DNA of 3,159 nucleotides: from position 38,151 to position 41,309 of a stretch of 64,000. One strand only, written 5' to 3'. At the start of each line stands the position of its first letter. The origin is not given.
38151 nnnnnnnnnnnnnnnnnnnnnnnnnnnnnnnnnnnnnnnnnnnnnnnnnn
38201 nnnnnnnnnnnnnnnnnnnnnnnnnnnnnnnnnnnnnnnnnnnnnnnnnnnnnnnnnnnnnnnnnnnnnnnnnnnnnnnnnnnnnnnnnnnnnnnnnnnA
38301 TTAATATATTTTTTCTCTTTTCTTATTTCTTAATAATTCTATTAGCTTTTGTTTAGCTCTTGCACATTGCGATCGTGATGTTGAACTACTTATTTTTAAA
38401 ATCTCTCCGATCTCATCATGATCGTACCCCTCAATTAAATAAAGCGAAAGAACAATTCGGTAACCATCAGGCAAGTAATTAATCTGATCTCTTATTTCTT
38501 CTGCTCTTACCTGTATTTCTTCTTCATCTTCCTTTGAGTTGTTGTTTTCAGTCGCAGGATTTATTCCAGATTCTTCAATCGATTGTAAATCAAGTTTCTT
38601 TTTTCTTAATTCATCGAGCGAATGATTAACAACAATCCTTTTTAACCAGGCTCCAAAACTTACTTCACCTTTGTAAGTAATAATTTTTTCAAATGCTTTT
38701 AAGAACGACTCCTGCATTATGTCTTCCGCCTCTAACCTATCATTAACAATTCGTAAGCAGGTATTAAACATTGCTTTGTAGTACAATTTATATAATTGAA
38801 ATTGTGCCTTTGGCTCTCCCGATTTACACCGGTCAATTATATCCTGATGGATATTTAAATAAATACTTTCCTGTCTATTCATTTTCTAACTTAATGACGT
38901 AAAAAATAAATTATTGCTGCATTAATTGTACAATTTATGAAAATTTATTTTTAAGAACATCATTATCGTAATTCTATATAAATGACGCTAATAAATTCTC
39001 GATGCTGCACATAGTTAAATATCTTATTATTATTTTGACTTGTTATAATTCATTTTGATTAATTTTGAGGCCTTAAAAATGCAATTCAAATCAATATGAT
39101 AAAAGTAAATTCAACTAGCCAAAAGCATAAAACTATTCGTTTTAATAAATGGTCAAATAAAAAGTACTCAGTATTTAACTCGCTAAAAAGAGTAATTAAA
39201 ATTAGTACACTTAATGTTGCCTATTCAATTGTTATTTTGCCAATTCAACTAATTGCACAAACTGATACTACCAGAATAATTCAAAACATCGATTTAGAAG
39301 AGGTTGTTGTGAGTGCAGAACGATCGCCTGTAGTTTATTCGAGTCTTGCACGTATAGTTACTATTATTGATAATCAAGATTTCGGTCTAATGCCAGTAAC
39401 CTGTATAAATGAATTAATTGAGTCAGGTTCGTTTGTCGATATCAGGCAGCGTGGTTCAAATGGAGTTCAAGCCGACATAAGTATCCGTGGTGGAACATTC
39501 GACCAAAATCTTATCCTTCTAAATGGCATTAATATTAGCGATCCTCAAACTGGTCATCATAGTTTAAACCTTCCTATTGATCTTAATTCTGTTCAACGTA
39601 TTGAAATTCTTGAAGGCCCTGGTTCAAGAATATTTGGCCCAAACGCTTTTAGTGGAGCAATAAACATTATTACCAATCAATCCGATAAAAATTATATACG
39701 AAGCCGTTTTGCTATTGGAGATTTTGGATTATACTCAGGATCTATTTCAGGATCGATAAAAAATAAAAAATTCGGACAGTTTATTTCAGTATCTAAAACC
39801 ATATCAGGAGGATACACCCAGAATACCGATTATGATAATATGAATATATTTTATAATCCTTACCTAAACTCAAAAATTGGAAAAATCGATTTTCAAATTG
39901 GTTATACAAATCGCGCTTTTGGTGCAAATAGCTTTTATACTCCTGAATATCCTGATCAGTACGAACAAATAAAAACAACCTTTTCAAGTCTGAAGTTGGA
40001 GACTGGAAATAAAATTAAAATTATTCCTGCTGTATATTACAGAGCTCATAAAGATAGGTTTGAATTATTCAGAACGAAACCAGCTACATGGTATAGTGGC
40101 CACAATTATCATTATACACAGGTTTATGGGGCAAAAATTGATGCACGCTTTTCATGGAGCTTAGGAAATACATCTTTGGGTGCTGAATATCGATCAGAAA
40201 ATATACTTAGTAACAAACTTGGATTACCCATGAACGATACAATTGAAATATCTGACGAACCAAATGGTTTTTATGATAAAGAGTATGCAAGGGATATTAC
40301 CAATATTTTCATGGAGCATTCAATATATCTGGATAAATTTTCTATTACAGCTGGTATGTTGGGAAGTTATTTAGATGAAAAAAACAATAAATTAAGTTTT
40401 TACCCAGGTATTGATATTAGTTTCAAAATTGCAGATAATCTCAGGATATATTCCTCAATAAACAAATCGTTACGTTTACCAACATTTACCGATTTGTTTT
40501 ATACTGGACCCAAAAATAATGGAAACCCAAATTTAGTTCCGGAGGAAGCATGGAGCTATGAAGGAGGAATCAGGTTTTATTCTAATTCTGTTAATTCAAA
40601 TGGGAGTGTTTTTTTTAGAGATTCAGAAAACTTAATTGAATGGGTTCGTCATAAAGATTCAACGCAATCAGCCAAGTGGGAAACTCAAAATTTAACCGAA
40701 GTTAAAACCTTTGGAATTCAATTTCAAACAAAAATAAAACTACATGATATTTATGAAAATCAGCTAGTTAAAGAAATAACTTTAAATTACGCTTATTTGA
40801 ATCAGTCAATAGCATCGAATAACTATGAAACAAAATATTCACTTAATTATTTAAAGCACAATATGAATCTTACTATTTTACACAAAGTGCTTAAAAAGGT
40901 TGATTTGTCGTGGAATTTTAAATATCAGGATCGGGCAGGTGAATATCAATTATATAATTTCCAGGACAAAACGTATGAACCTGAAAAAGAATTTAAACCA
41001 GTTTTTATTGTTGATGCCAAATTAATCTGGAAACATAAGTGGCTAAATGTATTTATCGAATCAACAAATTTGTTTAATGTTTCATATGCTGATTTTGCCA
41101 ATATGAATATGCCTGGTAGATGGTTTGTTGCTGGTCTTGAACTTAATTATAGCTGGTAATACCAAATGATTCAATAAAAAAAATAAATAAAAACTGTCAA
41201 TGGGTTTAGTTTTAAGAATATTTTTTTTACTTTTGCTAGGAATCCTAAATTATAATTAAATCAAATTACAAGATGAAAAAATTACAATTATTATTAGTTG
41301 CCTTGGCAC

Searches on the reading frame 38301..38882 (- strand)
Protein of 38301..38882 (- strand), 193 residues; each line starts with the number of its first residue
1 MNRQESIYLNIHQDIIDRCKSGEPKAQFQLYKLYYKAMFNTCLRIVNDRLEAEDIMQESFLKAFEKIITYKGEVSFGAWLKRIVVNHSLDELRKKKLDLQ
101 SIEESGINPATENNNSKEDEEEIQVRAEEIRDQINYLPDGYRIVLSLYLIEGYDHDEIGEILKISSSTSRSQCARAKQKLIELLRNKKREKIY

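Call 9: search_protein_families(library=pfam, proteins=[window:38301-38882:-], max_evalue=0.001)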
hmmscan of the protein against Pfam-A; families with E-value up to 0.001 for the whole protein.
window:38301-38882:- (193 aa): 4 families
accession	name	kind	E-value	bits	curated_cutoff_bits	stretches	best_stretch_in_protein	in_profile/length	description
PF04542.20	Sigma70_r2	-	6.2e-15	55.2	24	1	30-96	1-69/71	Sigma-70 region 2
PF08281.18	Sigma70_r4_2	-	6.5e-12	45.3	25.7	1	128-180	2-54/54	Sigma-70, region 4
PF07638.17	Sigma70_ECF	-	6.3e-07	29.9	21.1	1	14-180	6-179/185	ECF sigma factor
PF04545.22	Sigma70_r4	-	8.3e-05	22.5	24.1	1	137-180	5-48/50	Sigma-70, region 4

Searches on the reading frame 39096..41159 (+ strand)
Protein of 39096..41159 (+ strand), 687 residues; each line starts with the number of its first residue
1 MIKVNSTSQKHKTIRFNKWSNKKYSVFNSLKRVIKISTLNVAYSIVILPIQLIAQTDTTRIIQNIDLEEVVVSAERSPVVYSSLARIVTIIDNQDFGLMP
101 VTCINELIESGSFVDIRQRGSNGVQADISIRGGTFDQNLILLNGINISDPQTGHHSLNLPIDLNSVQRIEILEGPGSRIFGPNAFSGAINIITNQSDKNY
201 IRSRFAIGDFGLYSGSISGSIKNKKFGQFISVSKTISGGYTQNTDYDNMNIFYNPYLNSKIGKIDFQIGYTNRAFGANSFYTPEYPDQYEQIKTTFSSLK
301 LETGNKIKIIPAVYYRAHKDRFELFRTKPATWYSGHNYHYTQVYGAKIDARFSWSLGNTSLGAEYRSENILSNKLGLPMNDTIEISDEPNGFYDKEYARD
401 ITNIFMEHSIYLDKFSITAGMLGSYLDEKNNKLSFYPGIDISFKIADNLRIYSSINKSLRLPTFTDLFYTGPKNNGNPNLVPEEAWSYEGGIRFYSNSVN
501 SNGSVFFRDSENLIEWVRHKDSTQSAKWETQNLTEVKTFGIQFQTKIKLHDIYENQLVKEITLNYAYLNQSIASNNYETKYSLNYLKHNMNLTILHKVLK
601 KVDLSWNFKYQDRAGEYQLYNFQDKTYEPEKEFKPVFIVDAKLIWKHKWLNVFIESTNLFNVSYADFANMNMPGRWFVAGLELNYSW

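Call 9: search_protein_families(library=pfam, proteins=[window:39096-41159:+], max_evalue=0.001)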
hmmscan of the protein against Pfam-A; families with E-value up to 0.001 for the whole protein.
window:39096-41159:+ (687 aa): 2 families
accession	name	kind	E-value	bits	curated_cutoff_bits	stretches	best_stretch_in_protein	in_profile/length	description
PF00593.30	TonB_dep_Rec_b-barrel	-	8.6e-27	95.5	27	1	238-655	19-432/436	TonB dependent receptor-like, beta-barrel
PF07715.20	Plug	-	8.4e-15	55.6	23.9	1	84-188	5-107/107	TonB-dependent Receptor Plug Domain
